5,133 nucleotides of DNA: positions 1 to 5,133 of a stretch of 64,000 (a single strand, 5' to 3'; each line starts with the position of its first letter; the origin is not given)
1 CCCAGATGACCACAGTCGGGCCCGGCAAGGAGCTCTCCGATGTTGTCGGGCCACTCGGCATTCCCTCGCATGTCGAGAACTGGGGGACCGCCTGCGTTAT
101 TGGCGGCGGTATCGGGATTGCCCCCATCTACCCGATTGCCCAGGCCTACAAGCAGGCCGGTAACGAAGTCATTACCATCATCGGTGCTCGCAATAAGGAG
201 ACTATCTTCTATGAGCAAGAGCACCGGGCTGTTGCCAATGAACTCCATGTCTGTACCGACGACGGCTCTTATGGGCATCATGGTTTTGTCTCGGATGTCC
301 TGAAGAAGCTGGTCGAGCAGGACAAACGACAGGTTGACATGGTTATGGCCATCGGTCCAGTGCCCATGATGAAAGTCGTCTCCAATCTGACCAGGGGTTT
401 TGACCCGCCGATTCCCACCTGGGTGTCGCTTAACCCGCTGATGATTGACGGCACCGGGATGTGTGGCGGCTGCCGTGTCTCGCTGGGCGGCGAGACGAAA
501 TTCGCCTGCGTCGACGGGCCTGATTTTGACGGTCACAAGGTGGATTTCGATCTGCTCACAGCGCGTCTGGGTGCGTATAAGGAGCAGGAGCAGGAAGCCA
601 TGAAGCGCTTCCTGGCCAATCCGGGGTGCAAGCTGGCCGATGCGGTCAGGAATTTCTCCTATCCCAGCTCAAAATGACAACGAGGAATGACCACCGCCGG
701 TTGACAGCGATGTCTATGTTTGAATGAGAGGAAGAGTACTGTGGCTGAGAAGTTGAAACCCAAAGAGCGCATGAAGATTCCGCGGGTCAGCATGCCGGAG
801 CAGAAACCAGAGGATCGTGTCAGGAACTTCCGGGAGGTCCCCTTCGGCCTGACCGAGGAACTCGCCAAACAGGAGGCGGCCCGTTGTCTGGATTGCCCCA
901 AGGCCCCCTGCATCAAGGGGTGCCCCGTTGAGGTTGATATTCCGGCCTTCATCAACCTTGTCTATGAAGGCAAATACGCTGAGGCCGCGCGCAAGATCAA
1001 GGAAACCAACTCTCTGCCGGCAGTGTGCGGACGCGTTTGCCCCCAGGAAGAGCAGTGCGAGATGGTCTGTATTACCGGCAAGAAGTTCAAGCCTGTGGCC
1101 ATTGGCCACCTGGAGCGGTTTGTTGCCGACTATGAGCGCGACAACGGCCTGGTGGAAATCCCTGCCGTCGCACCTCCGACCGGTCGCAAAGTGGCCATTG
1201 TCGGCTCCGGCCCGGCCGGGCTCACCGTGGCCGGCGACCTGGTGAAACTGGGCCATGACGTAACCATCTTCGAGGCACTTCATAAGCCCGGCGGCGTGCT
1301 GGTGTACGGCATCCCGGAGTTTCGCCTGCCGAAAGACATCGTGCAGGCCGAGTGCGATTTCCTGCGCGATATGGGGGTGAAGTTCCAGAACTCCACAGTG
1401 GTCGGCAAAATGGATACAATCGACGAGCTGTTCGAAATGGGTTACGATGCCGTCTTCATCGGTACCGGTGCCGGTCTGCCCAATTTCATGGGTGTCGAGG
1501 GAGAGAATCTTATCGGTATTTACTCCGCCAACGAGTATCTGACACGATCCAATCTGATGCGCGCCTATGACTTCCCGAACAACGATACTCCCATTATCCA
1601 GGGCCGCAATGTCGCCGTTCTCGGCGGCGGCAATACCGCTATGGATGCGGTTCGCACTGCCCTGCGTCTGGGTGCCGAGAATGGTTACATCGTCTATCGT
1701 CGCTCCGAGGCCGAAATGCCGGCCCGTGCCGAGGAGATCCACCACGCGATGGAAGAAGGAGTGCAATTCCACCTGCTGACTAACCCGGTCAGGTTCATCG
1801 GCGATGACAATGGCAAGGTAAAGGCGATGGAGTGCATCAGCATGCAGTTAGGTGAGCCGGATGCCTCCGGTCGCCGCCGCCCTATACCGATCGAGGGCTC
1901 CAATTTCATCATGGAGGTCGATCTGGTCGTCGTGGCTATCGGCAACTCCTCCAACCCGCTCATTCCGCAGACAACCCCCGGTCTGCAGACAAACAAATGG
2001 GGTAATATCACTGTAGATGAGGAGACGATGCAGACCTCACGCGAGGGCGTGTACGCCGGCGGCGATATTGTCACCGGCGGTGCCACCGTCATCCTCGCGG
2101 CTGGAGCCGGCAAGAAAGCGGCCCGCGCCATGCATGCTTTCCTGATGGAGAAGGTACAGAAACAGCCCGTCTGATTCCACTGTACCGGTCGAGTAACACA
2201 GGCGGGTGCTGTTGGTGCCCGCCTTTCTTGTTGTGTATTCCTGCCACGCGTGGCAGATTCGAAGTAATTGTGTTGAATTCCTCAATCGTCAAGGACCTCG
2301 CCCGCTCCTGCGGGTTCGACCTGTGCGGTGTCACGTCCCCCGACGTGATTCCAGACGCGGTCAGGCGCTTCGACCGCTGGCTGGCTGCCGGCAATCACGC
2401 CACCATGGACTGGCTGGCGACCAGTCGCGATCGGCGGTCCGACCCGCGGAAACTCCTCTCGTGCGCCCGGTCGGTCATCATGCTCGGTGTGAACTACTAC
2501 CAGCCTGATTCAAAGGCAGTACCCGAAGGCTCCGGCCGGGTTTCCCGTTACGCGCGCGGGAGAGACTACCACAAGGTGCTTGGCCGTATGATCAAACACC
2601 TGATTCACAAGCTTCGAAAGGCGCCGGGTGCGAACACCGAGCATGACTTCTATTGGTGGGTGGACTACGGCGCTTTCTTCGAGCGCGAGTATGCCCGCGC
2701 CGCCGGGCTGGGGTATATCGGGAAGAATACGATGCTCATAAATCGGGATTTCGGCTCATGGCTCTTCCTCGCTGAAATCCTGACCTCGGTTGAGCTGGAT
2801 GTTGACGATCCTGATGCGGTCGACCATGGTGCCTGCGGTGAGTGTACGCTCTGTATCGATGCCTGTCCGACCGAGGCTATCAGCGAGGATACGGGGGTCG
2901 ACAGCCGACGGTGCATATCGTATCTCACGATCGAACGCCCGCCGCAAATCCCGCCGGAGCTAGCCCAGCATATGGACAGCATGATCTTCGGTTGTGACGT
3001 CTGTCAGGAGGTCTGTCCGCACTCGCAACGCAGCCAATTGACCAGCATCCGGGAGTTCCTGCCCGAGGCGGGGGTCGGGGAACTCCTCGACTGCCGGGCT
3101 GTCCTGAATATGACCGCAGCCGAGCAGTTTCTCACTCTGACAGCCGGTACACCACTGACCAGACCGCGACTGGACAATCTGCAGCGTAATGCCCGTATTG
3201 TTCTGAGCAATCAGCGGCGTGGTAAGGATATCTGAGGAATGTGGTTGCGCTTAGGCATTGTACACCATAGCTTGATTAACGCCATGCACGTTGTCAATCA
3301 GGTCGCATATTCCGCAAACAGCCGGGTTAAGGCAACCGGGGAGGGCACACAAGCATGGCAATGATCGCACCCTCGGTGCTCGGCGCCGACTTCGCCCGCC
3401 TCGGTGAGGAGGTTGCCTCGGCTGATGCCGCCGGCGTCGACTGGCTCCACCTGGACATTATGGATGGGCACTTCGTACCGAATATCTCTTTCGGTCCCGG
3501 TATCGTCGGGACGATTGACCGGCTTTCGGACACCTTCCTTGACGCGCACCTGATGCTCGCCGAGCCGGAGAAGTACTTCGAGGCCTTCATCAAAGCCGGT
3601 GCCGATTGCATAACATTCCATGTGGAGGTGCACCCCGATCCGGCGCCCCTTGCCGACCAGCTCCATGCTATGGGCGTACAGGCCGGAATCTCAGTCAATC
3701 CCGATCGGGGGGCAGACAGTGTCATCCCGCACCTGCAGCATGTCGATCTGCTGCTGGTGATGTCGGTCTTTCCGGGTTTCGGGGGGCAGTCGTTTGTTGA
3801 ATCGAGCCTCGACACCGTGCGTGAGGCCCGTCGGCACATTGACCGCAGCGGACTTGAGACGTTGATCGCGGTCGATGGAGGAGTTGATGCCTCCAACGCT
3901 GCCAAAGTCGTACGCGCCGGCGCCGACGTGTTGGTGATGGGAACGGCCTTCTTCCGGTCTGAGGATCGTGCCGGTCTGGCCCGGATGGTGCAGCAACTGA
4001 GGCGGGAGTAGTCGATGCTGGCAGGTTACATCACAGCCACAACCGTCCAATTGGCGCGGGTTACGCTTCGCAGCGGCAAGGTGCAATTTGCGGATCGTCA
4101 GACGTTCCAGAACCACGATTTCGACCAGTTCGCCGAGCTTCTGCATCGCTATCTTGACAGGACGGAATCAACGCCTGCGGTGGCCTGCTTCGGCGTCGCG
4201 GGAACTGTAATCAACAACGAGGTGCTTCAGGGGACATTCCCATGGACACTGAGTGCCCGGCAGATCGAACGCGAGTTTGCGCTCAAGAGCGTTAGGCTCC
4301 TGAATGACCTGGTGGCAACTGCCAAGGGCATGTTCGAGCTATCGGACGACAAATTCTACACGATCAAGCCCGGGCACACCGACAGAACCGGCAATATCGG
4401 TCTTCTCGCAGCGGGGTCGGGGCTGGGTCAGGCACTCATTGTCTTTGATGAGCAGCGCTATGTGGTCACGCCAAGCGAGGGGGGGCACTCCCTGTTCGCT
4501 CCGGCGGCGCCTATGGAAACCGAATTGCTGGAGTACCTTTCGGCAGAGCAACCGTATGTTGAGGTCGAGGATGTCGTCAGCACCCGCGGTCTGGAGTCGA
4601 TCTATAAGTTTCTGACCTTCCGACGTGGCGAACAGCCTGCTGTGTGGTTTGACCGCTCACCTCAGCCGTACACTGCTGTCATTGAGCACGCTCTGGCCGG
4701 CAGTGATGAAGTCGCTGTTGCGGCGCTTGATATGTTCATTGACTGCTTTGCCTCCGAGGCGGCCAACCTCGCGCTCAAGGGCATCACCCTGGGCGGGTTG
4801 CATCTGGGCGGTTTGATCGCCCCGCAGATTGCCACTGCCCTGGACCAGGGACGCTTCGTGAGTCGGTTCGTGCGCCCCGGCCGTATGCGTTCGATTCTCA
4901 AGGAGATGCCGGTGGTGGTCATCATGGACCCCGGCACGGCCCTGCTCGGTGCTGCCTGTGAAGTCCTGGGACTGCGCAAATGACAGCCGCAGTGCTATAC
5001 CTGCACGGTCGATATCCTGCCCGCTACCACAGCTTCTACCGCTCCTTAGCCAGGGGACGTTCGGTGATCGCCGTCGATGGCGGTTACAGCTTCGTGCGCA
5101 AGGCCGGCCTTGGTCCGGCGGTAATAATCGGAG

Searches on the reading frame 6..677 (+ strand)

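Call 24: search_protein_families(library=pfam, proteins=[window:6-677:+], max_evalue=0.00001)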
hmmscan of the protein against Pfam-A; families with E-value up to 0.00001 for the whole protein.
window:6-677:+ (223 aa): 2 families
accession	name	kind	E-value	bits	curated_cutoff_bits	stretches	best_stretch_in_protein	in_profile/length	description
PF10418.14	DHODB_Fe-S_bind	-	2.8e-12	46.6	23.9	1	144-180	2-41/41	Iron-sulfur cluster binding domain of dihydroorotate dehydrogenase B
PF00175.26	NAD_binding_1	-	2.5e-09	38.2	22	1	32-126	2-108/109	Oxidoreductase NAD-binding domain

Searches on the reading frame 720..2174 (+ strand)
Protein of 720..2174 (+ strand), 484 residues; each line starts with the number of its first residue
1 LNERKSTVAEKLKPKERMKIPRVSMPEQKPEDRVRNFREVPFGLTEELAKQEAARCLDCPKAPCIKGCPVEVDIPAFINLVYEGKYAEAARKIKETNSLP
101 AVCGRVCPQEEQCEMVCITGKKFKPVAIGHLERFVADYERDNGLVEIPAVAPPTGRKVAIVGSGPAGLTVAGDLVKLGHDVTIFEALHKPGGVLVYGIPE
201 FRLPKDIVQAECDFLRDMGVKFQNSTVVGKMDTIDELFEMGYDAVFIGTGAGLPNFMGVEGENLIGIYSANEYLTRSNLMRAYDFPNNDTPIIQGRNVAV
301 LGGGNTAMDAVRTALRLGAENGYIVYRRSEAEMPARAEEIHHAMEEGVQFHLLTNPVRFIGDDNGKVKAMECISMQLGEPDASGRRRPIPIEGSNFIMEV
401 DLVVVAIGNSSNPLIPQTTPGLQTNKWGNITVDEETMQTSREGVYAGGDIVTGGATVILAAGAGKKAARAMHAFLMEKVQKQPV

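Call 24: search_protein_families(library=pfam, proteins=[window:720-2174:+], max_evalue=0.00001)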
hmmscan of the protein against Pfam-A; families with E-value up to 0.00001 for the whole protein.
window:720-2174:+ (484 aa): 5 families
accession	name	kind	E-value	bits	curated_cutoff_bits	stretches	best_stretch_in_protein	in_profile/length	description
PF14691.11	Fer4_20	-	3.5e-42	143.2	25.8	1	33-143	1-112/113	Dihydroprymidine dehydrogenase domain II, 4Fe-4S cluster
PF07992.20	Pyr_redox_2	-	2.1e-35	123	26.1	1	157-461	2-288/291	Pyridine nucleotide-disulphide oxidoreductase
PF00070.33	Pyr_redox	-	1.8e-13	51.2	22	0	157-229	1-64/82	Pyridine nucleotide-disulphide oxidoreductase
PF13738.12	Pyr_redox_3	-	4.2e-09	36.5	30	0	289-448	158-305/305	Pyridine nucleotide-disulphide oxidoreductase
PF13450.12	NAD_binding_8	-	7e-07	29.9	21.9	1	160-192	1-33/68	NAD(P)-binding Rossmann-like domain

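Call 39: find_encoding_contigs(protein=window:720-2174:+, flank=10000, max_places=6)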
Protein window:720-2174:+ (484 aa): no gene with exactly this product is on record in the collection.

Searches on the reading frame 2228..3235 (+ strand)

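Call 24: search_protein_families(library=pfam, proteins=[window:2228-3235:+], max_evalue=0.00001)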
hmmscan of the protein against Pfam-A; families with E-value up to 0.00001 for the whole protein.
window:2228-3235:+ (335 aa): 2 families
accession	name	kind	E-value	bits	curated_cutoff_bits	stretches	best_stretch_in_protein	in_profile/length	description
PF08331.15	QueG_DUF1730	-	4.5e-19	68.6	25.1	1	70-135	1-69/77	Epoxyqueuosine reductase QueG, DUF1730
PF13484.11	Fer4_16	-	1e-18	68.3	30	1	203-265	2-65/66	4Fe-4S double cluster binding domain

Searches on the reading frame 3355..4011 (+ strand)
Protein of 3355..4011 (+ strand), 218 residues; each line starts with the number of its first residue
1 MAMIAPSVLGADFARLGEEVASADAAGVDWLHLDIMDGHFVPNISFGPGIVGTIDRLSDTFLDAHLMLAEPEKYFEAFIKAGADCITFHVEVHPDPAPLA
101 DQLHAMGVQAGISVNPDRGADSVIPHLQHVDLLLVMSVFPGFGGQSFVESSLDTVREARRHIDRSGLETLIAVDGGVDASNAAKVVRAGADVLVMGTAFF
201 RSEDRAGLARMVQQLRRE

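Call 24: search_protein_families(library=pfam, proteins=[window:3355-4011:+], max_evalue=0.00001)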
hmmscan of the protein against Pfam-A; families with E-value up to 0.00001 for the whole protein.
window:3355-4011:+ (218 aa): 1 family
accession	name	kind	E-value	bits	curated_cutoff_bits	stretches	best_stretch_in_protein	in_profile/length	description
PF00834.25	Ribul_P_3_epim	-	1.7e-68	230.4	21.1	1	4-200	2-198/198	Ribulose-phosphate 3 epimerase family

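Call 57: find_encoding_contigs(protein=window:3355-4011:+, flank=10000, max_places=1)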
Protein window:3355-4011:+ (218 aa): 24 contigs read that carry it; 1 place shown.
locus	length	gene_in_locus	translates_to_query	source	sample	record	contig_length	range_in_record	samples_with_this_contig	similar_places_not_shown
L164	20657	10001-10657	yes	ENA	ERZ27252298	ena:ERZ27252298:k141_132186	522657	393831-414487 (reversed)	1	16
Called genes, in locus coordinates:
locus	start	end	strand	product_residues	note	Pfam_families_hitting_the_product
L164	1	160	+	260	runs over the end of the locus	PF04085:MreC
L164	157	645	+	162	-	-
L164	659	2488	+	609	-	PF03717:PBP_dimer, PF00905:Transpeptidase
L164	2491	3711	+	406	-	PF01098:FTSW_RODA_SPOVE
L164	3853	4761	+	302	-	PF00892:EamA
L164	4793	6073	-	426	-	PF00202:Aminotran_3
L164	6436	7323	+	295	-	PF00175:NAD_binding_1, PF10418:DHODB_Fe-S_bind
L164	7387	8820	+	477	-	PF14691:Fer4_20, PF00070:Pyr_redox (faint), PF01266:DAO (faint), PF07992:Pyr_redox_2, PF13738:Pyr_redox_3 (faint), PF13450:NAD_binding_8 (weak)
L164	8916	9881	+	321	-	PF08331:QueG_DUF1730, PF13484:Fer4_16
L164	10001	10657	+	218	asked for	PF00834:Ribul_P_3_epim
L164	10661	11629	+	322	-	PF02685:Glucokinase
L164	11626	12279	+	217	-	PF04263:TPK_catalytic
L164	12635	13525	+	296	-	PF01370:Epimerase (weak), PF05368:NmrA, PF08659:KR (faint), PF13460:NAD_binding_10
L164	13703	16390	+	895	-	PF28598:PDH_E1_N, PF00456:Transketolase_N, PF17831:PDH_E1_M, PF22613:Transketolase_C_1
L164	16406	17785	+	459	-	PF00364:Biotin_lipoyl, PF25984:BSH_YknX (faint), PF02817:E3_binding, PF00198:2-oxoacid_dh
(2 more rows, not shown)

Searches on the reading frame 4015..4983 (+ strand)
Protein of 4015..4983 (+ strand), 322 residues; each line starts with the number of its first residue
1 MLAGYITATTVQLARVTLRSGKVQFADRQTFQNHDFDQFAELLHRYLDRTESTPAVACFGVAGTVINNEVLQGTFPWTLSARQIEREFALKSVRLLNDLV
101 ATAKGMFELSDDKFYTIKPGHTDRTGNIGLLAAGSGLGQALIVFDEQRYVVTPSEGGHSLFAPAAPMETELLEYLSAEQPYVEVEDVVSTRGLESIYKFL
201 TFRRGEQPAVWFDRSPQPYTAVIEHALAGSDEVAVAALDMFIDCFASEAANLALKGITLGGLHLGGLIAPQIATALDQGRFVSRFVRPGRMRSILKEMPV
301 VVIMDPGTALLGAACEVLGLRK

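Call 24: search_protein_families(library=pfam, proteins=[window:4015-4983:+], max_evalue=0.00001)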
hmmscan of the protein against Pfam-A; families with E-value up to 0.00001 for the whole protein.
window:4015-4983:+ (322 aa): 1 family
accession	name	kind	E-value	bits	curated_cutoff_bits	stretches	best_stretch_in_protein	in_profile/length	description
PF02685.22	Glucokinase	-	6.4e-75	252.5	22.1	1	2-315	1-309/314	Glucokinase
